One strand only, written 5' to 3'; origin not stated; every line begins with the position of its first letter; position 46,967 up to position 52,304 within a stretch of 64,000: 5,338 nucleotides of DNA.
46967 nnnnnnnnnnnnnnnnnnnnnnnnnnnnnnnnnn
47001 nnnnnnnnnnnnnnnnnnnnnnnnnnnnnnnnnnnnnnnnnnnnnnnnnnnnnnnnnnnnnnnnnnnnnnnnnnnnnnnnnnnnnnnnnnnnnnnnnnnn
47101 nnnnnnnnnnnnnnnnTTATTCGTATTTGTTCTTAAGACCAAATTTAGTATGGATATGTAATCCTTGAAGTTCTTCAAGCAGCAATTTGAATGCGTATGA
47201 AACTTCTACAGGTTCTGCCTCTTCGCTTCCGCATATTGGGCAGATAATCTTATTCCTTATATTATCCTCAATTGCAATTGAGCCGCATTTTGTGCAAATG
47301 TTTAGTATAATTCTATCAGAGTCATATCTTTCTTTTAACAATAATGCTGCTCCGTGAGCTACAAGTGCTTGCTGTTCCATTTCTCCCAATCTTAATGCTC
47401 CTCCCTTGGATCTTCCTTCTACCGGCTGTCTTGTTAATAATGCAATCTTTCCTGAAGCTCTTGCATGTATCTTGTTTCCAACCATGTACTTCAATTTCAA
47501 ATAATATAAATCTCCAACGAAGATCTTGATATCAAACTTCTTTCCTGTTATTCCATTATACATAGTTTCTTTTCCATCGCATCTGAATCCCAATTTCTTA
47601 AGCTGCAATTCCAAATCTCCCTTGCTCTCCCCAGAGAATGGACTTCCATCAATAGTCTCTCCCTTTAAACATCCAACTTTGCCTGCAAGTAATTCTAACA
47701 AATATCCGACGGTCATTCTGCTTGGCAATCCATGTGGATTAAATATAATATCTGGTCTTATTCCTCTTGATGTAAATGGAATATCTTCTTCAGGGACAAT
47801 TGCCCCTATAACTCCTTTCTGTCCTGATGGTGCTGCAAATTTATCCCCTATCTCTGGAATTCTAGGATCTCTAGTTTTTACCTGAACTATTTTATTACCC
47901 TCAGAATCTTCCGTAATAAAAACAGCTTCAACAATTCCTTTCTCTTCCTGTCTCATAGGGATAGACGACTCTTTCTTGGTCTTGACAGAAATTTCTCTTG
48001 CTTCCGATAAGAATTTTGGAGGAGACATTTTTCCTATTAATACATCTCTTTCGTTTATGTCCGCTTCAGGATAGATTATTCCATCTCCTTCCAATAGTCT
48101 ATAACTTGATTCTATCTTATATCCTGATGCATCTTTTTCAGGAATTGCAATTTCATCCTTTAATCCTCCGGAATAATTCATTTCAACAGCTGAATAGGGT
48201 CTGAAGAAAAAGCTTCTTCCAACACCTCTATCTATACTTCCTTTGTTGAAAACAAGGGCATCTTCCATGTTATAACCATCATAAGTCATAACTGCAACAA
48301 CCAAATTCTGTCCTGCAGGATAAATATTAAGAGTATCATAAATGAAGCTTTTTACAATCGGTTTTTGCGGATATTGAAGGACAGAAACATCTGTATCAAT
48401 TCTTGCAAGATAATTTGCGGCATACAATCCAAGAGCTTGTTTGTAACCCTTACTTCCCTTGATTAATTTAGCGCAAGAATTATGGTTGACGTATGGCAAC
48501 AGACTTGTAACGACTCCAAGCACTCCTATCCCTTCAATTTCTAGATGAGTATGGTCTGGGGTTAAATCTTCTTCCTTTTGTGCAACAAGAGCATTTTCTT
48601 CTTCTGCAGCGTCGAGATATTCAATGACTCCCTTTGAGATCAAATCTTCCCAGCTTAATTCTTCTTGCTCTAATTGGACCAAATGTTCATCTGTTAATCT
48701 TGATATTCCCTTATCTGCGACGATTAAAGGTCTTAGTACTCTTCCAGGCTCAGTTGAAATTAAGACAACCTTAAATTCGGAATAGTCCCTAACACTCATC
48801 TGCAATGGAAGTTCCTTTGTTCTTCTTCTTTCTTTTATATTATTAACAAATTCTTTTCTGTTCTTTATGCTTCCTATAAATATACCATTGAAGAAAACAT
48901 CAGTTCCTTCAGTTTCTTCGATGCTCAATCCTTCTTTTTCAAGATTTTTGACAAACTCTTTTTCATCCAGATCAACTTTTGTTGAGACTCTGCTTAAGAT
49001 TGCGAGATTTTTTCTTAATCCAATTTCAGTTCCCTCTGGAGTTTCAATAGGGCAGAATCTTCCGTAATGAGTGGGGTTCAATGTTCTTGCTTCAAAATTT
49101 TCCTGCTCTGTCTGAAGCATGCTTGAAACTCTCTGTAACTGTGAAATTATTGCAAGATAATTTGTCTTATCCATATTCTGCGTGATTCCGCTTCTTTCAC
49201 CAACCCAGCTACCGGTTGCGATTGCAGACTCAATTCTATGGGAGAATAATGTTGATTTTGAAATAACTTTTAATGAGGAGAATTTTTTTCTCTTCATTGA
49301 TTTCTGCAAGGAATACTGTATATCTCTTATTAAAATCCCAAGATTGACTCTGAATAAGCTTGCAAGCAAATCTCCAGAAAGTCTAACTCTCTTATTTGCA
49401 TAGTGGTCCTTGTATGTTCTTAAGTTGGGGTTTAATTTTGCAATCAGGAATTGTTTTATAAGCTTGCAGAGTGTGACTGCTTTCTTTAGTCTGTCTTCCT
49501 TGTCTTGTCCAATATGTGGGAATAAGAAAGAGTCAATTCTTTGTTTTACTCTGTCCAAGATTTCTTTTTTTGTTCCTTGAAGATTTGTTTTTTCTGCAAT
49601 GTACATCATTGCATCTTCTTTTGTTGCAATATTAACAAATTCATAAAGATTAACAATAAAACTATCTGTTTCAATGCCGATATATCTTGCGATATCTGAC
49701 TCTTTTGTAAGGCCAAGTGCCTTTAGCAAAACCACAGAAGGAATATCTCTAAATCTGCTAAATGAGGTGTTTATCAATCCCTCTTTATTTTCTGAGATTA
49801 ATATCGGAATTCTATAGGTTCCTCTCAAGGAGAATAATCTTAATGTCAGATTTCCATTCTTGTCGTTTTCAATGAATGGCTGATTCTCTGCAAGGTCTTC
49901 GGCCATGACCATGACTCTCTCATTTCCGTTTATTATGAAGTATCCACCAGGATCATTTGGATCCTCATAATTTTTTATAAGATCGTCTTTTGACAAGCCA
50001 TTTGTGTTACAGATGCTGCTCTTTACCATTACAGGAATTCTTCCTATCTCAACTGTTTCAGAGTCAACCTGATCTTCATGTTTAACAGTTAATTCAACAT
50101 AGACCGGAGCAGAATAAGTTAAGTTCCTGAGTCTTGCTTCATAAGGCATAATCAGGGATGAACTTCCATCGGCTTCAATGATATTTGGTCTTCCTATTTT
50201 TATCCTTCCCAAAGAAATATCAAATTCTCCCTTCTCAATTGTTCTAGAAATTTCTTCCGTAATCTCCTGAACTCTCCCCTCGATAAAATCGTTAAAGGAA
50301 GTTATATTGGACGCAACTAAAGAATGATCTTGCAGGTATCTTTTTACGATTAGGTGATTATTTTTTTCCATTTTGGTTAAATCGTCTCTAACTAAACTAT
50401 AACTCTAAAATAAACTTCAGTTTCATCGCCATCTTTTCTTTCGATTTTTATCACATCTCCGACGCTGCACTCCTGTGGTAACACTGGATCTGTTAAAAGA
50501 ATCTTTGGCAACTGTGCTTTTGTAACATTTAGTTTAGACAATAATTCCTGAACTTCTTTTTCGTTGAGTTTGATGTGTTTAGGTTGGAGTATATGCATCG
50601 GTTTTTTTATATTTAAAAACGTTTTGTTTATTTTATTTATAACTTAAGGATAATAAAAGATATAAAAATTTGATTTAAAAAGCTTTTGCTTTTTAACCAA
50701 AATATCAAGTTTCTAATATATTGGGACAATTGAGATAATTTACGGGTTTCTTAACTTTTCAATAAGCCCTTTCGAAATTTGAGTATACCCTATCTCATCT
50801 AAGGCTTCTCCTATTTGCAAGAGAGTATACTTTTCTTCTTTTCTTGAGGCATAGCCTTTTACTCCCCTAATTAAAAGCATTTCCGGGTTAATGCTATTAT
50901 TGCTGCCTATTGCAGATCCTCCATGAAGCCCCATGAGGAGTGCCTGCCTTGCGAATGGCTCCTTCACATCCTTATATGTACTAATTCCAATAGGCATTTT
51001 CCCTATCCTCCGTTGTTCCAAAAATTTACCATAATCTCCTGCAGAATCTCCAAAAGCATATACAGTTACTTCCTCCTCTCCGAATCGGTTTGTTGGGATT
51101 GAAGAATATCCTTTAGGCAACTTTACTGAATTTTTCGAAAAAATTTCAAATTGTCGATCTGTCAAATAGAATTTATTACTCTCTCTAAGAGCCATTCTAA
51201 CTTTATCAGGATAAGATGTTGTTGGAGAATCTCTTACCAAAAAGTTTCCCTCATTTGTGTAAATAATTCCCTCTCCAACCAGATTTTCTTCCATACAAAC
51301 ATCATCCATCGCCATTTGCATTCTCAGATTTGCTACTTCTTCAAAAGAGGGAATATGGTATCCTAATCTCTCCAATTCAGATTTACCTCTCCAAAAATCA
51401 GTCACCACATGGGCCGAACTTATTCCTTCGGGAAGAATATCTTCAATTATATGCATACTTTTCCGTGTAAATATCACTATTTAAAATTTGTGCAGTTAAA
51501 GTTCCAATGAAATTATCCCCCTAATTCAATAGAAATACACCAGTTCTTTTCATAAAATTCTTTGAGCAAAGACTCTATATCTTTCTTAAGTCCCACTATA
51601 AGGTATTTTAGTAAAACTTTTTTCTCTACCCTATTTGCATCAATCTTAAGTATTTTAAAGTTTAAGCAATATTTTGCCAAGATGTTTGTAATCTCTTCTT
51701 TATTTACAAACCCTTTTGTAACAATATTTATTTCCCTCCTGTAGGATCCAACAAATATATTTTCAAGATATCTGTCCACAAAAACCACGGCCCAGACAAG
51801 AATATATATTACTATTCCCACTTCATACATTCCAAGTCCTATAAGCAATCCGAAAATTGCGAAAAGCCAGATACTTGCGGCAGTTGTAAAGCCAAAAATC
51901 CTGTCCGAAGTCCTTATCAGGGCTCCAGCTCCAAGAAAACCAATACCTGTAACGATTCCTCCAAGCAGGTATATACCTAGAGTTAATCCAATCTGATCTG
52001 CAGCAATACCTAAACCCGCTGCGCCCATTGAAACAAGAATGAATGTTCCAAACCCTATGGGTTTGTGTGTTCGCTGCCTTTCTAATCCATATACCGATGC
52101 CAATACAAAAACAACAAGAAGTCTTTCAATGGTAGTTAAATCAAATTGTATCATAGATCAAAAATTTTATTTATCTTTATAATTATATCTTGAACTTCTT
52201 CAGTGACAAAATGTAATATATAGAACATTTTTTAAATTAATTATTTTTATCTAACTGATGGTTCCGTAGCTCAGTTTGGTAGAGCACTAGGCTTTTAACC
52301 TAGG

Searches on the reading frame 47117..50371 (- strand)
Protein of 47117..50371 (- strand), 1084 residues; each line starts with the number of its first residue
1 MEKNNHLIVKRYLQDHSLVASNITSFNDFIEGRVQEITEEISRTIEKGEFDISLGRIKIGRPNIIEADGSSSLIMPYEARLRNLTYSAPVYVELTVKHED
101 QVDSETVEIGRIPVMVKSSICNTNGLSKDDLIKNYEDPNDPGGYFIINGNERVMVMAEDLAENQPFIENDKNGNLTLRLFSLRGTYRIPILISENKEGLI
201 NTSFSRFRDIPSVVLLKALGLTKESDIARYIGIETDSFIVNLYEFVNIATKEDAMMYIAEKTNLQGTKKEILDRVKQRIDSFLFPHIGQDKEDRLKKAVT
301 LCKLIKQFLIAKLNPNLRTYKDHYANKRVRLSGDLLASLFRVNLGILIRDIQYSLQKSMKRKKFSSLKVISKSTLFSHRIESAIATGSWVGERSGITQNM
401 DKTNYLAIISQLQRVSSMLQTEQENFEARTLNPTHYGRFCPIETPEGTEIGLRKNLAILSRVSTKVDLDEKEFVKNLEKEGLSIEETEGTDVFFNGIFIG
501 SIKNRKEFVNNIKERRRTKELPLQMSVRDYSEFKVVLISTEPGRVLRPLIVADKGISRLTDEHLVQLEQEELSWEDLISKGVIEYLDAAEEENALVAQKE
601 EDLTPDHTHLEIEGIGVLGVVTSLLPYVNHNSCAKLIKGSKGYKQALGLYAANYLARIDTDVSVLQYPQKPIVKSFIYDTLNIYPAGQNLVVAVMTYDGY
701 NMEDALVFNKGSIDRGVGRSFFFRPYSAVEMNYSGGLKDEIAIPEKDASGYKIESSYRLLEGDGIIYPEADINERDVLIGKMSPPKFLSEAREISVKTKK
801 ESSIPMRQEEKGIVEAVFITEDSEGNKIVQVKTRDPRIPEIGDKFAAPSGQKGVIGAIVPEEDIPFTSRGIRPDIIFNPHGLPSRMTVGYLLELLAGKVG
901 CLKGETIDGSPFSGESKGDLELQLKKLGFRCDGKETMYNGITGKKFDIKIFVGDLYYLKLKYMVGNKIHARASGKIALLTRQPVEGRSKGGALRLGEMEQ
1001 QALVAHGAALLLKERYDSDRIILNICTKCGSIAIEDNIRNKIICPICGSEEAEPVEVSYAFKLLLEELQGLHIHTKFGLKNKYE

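Call 26: search_protein_families(library=pfam, proteins=[window:47117-50371:-], max_evalue=0.001)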
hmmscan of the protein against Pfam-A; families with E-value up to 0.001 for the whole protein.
window:47117-50371:- (1084 aa): 7 families
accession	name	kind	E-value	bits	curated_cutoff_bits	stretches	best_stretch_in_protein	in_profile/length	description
PF00562.33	RNA_pol_Rpb2_6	-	3.5e-120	402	23.4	1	622-989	2-373/373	RNA polymerase Rpb2, domain 6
PF04563.20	RNA_pol_Rpb2_1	-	5.6e-48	163.6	28.2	1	18-373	2-198/203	RNA polymerase beta subunit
PF04565.21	RNA_pol_Rpb2_3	-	9.7e-23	80.6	21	1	398-462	1-68/68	RNA polymerase Rpb2, domain 3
PF04560.25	RNA_pol_Rpb2_7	-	5.3e-20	72.1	32.1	1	991-1077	1-84/87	RNA polymerase Rpb2, domain 7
PF04566.18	RNA_pol_Rpb2_4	-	2.2e-13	50.5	28.7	1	492-552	1-61/62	RNA polymerase Rpb2, domain 4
PF04561.19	RNA_pol_Rpb2_2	-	9e-11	42.2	21.7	1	194-330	36-190/190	RNA polymerase Rpb2, domain 2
PF04567.22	RNA_pol_Rpb2_5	-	2.9e-09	38.1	21.1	1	574-606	1-33/66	RNA polymerase Rpb2, domain 5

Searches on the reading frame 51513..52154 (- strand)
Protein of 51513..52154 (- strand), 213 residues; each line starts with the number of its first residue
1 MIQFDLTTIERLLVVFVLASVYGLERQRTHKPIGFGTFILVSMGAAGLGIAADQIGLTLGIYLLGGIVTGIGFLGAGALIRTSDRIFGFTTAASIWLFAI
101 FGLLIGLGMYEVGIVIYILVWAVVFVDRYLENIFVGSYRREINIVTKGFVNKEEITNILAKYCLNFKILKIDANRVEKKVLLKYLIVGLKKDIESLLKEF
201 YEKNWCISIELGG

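Call 54: search_protein_families(library=pfam, proteins=[window:51513-52154:-], max_evalue=0.001)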
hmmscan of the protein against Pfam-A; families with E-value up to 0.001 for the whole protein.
window:51513-52154:- (213 aa): 1 family
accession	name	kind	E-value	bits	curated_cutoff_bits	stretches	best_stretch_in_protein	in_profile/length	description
PF02308.21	MgtC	-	3.7e-24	85.8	31.4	1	12-132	1-120/121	MgtC family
